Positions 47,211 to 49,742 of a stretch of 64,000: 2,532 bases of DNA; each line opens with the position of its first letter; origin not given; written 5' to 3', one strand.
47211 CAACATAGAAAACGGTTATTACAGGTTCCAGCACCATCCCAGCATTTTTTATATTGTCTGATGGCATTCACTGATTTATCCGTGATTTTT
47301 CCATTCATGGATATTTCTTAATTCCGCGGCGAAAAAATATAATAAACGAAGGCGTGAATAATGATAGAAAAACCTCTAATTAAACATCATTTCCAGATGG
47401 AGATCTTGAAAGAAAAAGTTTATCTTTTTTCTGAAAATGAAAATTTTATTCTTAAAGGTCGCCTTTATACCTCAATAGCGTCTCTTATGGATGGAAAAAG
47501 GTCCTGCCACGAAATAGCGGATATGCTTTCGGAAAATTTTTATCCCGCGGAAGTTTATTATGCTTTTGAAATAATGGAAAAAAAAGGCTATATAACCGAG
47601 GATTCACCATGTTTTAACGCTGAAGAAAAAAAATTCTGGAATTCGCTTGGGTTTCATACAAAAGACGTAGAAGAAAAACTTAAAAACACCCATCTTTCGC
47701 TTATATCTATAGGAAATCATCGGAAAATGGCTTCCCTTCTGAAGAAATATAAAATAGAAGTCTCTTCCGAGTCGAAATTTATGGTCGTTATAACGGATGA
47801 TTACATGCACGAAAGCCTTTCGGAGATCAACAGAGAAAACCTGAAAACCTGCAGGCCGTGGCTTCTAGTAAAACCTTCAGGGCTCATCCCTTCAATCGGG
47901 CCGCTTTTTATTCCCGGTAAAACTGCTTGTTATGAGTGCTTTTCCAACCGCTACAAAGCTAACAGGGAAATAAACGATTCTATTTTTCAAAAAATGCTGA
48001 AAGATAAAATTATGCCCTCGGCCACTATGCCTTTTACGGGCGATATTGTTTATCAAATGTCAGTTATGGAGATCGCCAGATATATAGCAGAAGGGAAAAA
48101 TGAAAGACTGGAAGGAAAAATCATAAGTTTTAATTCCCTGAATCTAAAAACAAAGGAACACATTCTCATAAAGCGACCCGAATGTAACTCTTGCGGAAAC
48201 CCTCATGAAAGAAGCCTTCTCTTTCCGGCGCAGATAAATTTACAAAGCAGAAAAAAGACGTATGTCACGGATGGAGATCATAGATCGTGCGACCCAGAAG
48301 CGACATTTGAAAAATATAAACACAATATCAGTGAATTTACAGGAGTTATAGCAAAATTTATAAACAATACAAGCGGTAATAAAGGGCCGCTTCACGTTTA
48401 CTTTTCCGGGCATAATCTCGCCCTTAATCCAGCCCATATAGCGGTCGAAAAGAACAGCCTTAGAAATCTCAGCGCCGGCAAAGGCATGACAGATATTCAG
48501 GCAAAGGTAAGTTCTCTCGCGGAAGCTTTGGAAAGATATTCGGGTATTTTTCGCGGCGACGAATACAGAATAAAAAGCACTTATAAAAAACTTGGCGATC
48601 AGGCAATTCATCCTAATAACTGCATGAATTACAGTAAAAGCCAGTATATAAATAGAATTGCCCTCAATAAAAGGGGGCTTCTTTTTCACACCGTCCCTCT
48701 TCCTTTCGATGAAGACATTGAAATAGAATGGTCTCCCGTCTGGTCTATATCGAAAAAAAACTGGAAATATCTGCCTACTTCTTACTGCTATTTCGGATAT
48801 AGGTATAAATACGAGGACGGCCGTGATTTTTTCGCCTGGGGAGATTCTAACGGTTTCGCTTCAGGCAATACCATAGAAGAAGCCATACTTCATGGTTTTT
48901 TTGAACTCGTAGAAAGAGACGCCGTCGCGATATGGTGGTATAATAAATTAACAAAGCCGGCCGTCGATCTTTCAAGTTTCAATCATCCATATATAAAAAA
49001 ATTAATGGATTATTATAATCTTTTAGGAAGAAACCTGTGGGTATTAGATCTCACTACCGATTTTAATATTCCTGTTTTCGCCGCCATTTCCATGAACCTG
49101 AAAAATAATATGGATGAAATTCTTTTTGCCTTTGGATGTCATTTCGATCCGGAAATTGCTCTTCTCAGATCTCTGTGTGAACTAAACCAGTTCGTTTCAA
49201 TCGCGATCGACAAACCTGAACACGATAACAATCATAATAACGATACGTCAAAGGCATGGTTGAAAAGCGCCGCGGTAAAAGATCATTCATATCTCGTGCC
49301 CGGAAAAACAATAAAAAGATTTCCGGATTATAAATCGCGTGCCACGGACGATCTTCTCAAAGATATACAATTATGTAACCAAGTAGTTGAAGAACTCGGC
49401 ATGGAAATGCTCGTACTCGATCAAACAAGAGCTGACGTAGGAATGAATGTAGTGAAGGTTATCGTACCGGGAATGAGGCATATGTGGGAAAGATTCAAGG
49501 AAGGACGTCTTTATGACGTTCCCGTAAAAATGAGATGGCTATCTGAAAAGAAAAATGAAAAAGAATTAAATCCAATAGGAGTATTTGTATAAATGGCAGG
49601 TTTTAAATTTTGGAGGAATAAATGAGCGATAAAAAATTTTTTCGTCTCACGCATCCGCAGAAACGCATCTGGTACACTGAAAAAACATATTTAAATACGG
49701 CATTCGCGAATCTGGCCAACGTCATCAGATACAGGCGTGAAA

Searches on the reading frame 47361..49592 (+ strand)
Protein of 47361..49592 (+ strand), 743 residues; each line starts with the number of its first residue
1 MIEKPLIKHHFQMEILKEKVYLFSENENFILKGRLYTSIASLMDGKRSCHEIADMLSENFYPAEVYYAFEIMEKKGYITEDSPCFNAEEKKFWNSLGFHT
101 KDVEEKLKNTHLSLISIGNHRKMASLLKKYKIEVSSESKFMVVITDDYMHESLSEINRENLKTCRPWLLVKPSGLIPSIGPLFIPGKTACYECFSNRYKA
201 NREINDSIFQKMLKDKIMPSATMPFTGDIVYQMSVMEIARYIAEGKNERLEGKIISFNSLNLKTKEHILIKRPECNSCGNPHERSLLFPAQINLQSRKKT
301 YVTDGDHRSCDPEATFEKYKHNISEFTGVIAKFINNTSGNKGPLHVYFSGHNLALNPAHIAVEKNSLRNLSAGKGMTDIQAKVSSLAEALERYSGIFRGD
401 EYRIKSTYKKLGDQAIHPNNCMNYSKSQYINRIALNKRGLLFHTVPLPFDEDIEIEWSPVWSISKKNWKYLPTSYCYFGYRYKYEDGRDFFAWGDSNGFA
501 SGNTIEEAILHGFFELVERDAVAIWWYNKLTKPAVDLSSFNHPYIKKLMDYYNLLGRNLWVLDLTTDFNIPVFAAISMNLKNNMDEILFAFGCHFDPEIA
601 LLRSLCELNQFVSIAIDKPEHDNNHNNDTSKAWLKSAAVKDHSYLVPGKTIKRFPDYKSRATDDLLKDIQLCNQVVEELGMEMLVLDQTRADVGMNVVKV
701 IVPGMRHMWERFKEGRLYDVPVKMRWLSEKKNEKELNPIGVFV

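Call 5: search_protein_families(library=pfam, proteins=[window:47361-49592:+])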
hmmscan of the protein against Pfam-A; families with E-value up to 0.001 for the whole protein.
window:47361-49592:+ (743 aa): 2 families
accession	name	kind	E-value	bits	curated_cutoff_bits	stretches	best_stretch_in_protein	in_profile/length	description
PF02624.21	YcaO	-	1.4e-99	333.9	25.7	1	372-706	1-325/325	YcaO cyclodehydratase, ATP-ad Mg2+-binding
PF21084.3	DUF4423_like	-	5.7e-11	43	24.1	1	7-80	2-76/76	Winged Helix-turn-helix domain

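Call 6: search_protein_families(library=ncbifam, proteins=[window:47361-49592:+])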
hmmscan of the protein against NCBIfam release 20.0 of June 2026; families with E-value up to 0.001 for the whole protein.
window:47361-49592:+ (743 aa): 7 families
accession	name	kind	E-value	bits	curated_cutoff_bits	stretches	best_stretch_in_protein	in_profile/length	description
TIGR03604.1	TOMM_cyclo_SagD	subfamily_domain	2.8e-80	270.1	219.25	1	373-739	1-372/377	thiazole/oxazole-forming peptide maturase, SagD family component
TIGR03266.1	methan_mark_1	equivalog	1.1e-49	169.4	365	1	307-707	2-364/376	YcaO-related McrA-glycine thioamidation protein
TIGR00702.1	TIGR00702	domain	1.3e-42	146.3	75.65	1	368-705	48-364/377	YcaO-type kinase domain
TIGR03882.1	cyclo_dehyd_2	equivalog_domain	6.7e-36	124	36.9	1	165-330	1-164/164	TOMM precursor leader peptide-binding protein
TIGR03603.1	cyclo_dehy_ocin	subfamily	3.2e-14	53.4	187.65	1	136-280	151-297/319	thiazole/oxazole-forming peptide maturase, SagC family component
NF040716.1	YcaO_for_S12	equivalog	4.4e-11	41.9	700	1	496-709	177-391/571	30S ribosomal protein S12 methylthiotransferase accessory factor YcaO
TIGR03549.1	TIGR03549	equivalog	5.8e-05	21.5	900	1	496-644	325-479/723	OsmC domain/YcaO domain-containing protein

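Call 12: search_solved_structures(query=window:47361-49592:+, show_alignments=2)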
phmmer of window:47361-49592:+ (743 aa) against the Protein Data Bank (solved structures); distinct sequences matched with E-value up to 0.001: 8.
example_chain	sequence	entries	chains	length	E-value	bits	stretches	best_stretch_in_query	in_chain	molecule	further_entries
4v1t_A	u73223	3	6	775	1.7e-186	625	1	7-739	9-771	LYND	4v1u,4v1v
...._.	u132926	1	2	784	1.3e-180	605.6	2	215-741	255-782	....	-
4bs9_A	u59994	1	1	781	2.9e-172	578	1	7-739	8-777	TRUD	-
6pe3_A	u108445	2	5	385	7e-32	113.9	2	493-706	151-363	Uncharacterized protein MJ1094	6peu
6ci7_A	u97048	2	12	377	6.6e-09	37.9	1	495-620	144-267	YcaO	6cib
6om4_A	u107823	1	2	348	7.5e-07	31.1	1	143-280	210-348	MccB protein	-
3h5a_A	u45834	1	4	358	7.8e-07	31.1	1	143-281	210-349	MccB protein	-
3h5n_A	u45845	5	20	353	1.1e-06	30.6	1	143-280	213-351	MccB protein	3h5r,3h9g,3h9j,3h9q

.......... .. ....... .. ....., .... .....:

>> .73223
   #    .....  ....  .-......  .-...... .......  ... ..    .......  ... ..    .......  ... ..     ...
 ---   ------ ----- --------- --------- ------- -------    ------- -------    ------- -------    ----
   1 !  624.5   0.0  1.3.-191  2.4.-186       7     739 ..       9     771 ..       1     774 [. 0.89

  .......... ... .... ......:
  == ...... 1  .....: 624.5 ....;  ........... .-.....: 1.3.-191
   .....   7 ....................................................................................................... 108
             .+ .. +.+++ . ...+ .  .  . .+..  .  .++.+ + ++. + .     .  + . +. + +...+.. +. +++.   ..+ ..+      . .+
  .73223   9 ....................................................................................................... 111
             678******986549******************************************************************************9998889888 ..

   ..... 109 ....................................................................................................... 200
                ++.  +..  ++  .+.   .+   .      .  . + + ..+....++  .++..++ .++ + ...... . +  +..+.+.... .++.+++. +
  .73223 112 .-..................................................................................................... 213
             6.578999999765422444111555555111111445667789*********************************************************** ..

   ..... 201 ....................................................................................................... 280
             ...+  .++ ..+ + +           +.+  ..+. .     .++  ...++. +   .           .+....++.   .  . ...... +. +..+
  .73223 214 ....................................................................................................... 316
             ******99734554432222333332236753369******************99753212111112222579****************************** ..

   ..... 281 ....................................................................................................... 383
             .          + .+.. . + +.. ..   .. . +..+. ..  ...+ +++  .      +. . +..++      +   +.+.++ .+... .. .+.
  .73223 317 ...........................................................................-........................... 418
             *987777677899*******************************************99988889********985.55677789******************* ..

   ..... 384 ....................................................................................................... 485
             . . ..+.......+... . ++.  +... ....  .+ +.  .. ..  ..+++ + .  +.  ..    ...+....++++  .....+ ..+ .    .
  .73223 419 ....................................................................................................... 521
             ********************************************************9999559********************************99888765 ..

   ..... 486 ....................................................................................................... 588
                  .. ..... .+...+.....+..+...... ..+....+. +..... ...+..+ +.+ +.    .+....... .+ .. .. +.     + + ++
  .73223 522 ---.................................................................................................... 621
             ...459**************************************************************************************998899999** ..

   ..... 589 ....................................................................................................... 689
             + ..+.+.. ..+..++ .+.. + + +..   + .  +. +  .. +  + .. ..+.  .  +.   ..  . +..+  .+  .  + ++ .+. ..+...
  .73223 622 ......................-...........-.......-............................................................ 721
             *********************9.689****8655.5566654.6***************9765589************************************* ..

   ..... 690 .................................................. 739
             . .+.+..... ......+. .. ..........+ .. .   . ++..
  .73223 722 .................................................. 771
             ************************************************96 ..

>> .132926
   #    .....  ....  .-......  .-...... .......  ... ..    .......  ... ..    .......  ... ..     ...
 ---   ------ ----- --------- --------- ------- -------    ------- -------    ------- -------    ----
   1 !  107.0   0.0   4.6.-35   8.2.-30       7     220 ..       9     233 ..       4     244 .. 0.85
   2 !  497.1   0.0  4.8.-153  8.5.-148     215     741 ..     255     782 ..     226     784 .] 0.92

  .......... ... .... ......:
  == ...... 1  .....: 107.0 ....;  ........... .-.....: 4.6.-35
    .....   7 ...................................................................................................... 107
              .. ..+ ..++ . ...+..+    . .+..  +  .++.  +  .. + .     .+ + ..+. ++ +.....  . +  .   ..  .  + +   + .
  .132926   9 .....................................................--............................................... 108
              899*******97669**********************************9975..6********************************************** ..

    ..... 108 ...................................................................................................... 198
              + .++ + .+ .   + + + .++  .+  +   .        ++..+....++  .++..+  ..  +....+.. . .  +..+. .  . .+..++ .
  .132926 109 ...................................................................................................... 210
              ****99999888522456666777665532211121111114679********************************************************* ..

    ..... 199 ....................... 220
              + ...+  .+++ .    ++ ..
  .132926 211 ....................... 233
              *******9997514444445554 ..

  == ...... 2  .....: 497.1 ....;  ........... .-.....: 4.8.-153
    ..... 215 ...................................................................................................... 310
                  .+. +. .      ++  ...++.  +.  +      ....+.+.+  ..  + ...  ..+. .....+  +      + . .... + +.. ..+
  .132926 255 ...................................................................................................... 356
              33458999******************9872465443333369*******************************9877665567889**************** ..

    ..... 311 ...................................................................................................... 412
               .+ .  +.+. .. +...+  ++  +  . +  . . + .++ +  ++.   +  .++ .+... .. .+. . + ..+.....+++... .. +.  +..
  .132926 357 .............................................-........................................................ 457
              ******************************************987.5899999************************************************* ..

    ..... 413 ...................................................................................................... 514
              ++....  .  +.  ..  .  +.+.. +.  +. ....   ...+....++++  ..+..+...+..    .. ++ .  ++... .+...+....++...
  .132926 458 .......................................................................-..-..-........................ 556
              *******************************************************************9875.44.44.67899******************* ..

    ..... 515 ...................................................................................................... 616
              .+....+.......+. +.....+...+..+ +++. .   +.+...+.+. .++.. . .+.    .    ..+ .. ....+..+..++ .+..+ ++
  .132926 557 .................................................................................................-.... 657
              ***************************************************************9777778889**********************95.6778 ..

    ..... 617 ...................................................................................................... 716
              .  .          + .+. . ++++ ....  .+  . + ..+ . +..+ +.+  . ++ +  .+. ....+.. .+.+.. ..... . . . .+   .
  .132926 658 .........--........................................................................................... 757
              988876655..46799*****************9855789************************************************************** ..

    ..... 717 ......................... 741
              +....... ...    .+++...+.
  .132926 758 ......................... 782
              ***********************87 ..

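Call 24: find_related_loci(query=window:47361-49589:+, collection=genome_contigs, flank=10000)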
Query window:47361-49589:+ (743 aa) in genome_contigs; peptide patterns used: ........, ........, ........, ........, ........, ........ (x = any residue, [..] = any of these).
35 stretches matched a pattern; 1 encode a relative of the query (tblastn E <= 1e-3); 1 distinct loci.
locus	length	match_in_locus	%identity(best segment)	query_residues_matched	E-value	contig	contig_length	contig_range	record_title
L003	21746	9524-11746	71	1-743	0e+0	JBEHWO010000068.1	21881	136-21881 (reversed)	MAG: Vulcanimicrobiota bacterium isolate ER2 k141_76276_length_21881_cov_7.0000, whole genome shotgun sequence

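Call 25: find_encoding_contigs(protein=window:47361-49592:+, flank=10000, max_places=5)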
Protein window:47361-49592:+ (743 aa): no gene with exactly this product is on record in the collection.
